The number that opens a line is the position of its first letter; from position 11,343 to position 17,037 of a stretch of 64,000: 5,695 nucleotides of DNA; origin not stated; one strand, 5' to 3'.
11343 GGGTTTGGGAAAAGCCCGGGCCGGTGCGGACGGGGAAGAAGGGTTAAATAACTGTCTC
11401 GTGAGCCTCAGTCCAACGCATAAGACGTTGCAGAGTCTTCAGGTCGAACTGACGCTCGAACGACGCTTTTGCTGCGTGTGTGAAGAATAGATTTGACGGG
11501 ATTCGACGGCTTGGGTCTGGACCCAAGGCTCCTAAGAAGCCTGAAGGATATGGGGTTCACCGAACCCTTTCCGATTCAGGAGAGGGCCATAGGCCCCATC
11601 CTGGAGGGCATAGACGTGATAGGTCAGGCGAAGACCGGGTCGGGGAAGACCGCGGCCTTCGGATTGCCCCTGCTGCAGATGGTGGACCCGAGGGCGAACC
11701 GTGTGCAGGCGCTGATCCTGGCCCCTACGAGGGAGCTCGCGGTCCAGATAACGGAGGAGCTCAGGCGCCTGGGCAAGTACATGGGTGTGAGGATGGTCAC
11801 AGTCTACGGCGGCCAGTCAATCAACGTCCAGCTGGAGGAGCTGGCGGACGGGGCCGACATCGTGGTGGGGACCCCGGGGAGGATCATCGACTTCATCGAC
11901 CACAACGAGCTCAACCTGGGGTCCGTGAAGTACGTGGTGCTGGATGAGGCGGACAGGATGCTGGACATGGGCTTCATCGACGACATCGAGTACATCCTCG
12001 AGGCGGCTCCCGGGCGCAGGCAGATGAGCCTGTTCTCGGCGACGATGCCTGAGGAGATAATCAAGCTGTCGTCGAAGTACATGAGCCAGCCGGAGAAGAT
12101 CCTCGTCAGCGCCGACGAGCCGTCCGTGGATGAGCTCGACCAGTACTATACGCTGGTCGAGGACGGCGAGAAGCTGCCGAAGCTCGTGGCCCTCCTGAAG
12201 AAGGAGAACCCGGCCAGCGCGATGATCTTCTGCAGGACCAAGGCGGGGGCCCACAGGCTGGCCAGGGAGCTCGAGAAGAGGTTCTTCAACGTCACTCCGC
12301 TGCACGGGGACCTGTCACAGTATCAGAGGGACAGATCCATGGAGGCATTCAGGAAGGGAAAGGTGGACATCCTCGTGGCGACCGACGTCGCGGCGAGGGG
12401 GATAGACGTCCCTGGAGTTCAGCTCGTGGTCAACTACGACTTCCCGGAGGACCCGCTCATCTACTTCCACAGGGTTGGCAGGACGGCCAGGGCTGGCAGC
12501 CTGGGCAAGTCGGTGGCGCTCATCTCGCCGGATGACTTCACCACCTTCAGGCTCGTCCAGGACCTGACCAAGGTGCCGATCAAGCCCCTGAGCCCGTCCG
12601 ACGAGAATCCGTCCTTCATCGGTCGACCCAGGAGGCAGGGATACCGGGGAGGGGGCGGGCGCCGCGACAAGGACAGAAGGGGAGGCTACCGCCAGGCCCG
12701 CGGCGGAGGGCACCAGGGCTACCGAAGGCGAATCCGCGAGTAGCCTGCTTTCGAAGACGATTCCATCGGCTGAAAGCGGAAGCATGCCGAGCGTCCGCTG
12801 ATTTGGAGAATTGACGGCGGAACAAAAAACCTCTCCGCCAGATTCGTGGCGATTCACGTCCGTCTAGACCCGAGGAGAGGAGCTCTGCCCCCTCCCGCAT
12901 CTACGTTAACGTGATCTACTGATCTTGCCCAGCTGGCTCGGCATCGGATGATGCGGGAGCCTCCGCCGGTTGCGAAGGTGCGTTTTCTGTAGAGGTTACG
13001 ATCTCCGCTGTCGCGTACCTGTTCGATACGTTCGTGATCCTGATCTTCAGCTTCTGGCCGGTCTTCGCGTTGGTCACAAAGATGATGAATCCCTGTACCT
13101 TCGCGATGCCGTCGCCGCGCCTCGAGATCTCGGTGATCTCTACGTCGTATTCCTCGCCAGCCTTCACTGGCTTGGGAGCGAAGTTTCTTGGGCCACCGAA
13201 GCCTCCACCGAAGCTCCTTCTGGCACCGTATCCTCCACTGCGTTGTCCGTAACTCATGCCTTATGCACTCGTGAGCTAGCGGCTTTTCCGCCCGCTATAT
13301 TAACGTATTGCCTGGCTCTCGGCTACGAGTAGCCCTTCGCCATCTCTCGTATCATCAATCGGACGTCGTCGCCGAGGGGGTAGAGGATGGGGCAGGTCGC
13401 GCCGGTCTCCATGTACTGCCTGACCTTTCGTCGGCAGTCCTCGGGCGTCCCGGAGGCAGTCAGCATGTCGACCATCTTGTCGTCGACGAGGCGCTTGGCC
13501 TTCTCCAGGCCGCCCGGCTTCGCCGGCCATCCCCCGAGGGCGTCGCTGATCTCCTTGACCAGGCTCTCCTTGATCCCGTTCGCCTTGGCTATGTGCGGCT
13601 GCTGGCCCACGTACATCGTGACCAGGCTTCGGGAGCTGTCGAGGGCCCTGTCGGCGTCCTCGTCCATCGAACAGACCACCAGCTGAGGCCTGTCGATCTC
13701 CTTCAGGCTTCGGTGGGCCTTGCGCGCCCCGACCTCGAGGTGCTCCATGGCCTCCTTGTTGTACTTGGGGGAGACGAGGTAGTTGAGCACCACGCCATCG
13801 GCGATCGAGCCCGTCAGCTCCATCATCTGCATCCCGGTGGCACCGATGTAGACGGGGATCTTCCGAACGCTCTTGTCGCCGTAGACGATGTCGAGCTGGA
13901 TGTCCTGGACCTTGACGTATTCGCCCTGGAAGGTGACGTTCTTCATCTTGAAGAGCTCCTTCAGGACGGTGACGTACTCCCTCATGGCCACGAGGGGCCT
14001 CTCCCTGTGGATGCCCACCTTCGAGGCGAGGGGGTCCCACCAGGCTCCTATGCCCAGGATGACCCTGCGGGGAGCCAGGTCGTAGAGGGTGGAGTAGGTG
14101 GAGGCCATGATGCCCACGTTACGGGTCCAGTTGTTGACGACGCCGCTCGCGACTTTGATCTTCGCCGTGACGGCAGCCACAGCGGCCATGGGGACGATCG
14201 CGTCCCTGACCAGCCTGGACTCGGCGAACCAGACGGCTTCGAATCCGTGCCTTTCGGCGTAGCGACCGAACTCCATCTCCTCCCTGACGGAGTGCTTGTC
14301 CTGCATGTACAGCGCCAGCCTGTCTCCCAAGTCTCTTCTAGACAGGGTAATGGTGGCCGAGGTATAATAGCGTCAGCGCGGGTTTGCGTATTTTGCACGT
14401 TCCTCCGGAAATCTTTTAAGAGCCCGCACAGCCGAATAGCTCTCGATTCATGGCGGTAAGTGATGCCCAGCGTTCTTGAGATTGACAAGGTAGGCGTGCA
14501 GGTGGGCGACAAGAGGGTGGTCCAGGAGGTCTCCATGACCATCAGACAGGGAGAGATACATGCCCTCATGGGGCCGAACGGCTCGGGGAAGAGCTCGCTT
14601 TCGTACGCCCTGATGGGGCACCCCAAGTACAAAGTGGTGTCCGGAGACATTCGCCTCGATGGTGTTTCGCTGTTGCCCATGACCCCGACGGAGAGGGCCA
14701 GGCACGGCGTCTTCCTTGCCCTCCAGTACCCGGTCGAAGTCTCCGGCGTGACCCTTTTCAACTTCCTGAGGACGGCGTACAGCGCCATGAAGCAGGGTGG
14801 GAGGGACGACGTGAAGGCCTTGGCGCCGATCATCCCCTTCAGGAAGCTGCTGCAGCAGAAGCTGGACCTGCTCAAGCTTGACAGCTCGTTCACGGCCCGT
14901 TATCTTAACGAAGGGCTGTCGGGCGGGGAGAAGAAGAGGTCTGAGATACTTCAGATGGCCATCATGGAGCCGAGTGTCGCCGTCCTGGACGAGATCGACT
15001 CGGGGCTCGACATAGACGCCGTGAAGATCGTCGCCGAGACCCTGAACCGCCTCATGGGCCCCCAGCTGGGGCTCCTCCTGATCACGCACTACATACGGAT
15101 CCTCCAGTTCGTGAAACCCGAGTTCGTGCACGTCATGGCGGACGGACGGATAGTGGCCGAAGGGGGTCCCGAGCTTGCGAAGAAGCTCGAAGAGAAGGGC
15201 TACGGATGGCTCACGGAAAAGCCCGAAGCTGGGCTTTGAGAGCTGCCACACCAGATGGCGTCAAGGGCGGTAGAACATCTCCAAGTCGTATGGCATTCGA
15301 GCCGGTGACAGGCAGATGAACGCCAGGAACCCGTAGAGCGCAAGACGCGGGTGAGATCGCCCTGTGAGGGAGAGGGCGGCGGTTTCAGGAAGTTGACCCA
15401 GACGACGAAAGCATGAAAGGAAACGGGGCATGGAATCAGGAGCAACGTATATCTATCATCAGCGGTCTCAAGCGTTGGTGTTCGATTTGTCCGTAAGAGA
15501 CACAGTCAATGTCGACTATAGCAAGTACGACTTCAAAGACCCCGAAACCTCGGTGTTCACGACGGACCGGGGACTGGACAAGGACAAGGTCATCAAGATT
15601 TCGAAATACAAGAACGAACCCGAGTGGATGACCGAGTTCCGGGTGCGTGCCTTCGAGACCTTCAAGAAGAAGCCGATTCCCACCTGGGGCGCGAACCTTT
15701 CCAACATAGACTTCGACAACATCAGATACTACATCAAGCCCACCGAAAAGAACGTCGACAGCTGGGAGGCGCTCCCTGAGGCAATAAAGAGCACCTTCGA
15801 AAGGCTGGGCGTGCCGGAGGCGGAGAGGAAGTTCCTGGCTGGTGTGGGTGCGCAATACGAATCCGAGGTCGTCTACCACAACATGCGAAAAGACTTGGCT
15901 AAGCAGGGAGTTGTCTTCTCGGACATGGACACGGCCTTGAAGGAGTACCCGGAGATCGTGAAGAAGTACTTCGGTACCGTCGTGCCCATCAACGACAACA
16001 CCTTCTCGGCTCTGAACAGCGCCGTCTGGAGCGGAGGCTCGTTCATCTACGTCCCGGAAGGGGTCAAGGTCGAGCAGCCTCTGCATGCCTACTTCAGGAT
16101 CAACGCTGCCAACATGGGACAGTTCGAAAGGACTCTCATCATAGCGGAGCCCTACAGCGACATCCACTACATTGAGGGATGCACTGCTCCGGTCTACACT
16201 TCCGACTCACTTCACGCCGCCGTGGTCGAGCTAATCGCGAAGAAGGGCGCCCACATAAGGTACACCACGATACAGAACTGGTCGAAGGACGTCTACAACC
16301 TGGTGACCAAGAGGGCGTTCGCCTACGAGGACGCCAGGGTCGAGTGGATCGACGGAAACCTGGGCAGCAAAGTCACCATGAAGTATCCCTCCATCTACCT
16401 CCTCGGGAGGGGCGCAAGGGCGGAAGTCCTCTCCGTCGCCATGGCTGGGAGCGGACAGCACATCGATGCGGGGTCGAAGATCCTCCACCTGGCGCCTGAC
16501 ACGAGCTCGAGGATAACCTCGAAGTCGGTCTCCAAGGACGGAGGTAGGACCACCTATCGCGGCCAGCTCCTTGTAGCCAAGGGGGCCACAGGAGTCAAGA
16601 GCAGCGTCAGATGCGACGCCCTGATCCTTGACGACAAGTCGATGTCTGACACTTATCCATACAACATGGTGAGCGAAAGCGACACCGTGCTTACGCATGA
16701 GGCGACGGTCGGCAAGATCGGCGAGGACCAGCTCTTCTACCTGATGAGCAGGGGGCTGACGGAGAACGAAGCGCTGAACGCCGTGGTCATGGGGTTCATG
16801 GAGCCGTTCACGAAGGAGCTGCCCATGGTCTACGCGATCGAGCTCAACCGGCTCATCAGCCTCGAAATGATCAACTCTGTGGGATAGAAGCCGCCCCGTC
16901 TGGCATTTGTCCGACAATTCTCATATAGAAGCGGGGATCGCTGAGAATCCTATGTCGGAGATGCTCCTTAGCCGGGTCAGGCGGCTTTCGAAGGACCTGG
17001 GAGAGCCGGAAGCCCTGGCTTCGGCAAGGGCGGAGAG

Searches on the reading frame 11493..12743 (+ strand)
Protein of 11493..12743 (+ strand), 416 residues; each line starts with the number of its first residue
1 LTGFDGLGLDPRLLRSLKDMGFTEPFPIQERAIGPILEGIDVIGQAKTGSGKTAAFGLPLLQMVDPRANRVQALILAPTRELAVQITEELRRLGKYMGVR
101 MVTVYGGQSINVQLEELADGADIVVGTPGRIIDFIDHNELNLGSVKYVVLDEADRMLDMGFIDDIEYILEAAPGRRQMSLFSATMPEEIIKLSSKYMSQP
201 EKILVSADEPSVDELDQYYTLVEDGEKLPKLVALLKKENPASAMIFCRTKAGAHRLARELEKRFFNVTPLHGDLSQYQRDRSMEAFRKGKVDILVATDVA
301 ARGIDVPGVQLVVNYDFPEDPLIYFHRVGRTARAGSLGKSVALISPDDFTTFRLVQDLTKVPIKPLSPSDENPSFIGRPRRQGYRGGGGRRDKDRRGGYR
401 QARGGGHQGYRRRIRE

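Call 30: search_protein_families(library=pfam, proteins=[window:11493-12743:+], max_evalue=0.00001)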
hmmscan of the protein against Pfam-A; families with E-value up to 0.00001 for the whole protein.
window:11493-12743:+ (416 aa): 3 families
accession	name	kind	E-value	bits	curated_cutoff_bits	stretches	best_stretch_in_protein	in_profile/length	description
PF00270.35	DEAD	-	1.8e-55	187.6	26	1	27-189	2-164/167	DEAD/DEAH box helicase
PF00271.37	Helicase_C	-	2.1e-33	115.3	23.5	1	227-335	2-110/110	Helicase conserved C-terminal domain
PF04851.21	ResIII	-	1.4e-06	28.7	22.5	1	27-184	6-161/164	Type III restriction enzyme, res subunit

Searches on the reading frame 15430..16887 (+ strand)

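Call 32: search_protein_families(library=pfam, proteins=[window:15430-16887:+], max_evalue=0.00001)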
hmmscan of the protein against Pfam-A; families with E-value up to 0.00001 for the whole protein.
window:15430-16887:+ (485 aa): 2 families
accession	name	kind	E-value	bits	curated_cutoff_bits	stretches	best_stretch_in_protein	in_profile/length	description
PF01458.23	SUFBD_core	-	1.6e-83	280.1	27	1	222-456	1-232/232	SUF system FeS cluster assembly, SufBD core domain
PF19295.5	SufBD_N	-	1e-13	51.7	23.5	1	63-218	22-170/172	SufBD protein N-terminal region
